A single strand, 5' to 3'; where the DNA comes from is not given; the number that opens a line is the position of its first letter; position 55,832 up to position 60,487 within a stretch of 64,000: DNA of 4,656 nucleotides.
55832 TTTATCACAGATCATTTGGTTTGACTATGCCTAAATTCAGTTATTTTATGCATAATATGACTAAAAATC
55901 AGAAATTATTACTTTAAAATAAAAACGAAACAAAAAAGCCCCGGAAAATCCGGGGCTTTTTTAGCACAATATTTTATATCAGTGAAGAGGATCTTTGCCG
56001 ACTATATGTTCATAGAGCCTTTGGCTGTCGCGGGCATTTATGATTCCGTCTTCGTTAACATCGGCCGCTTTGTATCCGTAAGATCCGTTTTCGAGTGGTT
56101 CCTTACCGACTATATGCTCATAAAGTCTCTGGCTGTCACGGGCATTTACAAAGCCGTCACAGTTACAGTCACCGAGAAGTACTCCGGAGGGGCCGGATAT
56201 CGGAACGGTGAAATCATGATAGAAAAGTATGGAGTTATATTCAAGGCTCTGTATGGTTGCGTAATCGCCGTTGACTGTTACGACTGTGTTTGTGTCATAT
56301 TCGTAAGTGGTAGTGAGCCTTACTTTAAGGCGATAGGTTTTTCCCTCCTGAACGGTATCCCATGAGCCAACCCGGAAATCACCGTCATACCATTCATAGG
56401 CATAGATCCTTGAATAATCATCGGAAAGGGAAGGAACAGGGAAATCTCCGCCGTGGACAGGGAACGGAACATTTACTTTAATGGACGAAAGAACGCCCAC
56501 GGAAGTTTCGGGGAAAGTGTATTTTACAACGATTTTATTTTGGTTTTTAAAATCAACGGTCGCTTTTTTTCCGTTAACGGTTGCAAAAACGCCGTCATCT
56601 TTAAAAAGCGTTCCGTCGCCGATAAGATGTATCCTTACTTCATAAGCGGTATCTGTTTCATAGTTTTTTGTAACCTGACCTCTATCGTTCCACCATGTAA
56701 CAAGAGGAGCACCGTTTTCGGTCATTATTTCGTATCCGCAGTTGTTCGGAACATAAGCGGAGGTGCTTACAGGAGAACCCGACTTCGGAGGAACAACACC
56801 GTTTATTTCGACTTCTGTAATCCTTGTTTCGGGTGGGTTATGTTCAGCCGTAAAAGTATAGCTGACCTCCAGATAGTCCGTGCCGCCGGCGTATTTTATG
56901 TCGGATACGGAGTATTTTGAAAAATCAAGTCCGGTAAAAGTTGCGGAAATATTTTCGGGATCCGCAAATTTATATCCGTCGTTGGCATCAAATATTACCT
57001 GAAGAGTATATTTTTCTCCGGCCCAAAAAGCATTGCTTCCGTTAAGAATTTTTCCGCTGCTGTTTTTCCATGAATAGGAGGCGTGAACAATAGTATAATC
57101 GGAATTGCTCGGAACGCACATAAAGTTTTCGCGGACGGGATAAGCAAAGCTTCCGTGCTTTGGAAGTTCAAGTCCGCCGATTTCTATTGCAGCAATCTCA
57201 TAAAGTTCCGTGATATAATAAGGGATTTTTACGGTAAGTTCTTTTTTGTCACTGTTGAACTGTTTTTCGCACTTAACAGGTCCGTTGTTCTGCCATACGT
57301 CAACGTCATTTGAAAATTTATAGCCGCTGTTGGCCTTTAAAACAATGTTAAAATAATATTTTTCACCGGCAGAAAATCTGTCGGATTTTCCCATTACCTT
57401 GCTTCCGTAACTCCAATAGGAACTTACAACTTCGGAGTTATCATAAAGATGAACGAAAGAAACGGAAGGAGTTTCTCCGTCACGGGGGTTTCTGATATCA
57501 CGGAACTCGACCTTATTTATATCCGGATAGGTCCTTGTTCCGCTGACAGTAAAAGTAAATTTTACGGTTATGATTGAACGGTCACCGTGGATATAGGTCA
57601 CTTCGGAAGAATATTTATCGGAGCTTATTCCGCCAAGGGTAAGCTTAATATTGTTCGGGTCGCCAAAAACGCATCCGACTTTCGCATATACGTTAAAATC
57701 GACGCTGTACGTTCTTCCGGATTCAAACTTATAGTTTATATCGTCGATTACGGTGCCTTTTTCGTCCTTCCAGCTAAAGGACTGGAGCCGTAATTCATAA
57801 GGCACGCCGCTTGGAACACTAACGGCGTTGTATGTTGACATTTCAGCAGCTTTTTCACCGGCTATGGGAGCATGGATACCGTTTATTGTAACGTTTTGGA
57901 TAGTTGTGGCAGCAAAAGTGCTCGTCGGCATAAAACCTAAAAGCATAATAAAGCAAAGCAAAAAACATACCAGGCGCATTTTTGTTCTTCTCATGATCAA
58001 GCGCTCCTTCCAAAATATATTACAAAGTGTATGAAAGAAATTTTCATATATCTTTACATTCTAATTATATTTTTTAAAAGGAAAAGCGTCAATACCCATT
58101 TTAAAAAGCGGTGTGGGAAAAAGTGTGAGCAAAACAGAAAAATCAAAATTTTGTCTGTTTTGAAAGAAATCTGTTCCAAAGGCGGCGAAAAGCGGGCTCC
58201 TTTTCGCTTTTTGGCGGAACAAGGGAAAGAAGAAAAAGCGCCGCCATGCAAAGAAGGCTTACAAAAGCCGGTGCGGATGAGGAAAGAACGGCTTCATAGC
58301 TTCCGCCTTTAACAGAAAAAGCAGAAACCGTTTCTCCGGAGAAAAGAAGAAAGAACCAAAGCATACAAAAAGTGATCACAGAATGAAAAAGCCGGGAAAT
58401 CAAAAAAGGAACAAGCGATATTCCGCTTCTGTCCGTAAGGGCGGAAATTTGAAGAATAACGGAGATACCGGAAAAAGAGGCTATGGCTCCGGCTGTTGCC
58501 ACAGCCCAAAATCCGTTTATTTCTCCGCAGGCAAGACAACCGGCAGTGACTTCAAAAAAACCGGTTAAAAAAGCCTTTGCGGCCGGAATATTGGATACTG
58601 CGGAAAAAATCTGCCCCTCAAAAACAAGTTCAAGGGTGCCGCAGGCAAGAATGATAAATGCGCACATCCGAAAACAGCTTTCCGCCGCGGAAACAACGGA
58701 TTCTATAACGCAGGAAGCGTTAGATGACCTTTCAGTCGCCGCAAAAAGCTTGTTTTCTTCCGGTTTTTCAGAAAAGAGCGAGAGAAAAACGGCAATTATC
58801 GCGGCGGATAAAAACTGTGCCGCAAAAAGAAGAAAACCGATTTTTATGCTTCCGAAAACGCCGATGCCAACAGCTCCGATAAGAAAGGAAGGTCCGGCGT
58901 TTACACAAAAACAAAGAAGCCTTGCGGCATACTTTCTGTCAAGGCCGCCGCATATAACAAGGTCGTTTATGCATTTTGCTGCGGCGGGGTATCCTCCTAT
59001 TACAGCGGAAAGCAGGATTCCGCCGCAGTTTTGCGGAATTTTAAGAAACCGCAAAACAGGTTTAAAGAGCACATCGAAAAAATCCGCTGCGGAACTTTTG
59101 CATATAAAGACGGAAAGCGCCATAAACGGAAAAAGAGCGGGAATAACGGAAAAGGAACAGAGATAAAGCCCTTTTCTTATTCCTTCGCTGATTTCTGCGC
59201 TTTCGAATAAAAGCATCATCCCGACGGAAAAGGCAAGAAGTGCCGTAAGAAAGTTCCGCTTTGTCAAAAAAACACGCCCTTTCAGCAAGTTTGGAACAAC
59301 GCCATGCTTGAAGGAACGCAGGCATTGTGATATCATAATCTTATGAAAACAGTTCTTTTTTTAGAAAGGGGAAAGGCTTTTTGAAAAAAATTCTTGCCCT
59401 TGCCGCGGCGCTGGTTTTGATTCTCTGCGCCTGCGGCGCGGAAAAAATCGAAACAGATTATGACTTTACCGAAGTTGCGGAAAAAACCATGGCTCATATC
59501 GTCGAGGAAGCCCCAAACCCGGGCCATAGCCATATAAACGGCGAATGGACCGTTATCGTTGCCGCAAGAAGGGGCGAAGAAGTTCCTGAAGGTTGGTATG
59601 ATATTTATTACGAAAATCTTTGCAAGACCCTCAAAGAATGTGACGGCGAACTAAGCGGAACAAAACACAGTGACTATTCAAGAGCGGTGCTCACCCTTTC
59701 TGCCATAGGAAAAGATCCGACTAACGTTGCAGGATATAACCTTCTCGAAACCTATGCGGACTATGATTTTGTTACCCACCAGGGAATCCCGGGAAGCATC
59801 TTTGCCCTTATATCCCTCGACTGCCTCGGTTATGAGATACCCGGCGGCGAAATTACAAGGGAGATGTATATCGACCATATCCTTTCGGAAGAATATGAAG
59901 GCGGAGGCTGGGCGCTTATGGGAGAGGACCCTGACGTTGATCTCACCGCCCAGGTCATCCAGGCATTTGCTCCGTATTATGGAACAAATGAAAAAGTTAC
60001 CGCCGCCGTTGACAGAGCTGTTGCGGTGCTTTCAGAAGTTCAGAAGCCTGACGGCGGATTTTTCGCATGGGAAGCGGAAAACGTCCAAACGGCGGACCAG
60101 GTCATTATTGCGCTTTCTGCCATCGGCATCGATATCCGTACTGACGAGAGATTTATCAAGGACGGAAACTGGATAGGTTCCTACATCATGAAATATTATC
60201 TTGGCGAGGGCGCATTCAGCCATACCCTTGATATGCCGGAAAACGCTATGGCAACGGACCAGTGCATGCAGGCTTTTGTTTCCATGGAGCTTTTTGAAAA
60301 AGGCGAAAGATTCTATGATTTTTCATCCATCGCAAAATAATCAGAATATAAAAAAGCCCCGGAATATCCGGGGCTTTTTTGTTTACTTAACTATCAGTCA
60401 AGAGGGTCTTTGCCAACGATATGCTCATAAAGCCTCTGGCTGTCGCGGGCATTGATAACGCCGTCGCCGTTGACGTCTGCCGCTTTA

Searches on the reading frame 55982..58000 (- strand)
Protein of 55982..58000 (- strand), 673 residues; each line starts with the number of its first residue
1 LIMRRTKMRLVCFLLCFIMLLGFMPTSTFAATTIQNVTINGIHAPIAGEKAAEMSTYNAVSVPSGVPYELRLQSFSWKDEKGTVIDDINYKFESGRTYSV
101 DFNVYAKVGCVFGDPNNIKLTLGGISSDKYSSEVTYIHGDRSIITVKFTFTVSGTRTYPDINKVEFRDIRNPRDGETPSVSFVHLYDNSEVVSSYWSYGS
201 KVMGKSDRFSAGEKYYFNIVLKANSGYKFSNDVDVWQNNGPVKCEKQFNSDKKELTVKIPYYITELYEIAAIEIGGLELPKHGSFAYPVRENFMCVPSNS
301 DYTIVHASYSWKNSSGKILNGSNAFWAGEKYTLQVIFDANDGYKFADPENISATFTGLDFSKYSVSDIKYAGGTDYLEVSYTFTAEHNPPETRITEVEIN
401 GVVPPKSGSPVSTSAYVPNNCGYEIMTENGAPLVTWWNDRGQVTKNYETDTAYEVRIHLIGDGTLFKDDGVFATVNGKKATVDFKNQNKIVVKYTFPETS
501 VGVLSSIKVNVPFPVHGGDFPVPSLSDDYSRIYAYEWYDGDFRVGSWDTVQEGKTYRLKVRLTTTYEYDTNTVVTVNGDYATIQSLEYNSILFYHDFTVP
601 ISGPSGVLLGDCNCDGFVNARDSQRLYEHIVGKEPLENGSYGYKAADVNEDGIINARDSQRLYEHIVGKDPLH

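Call 5: search_protein_families(library=pfam, proteins=[window:55982-58000:-], max_evalue=0.01)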
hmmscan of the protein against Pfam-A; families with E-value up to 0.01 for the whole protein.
window:55982-58000:- (673 aa): 2 families
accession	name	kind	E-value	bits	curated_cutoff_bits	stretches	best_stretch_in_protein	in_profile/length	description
PF00404.24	Dockerin_1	-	4.8e-10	39.9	22.9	1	609-664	1-54/57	Dockerin type I domain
PF02018.23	CBM_4_9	-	0.00014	22.7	25.9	1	83-155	51-121/136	Carbohydrate binding domain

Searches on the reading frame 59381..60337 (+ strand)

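Call 5: search_protein_families(library=pfam, proteins=[window:59381-60337:+], max_evalue=0.01)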
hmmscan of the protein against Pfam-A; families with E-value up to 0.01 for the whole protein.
window:59381-60337:+ (319 aa): 1 family
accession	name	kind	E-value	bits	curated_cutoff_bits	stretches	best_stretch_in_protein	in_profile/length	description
PF13243.12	SQHop_cyclase_C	-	2.7e-06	27.1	26.1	1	182-266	135-217/319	Squalene-hopene cyclase C-terminal domain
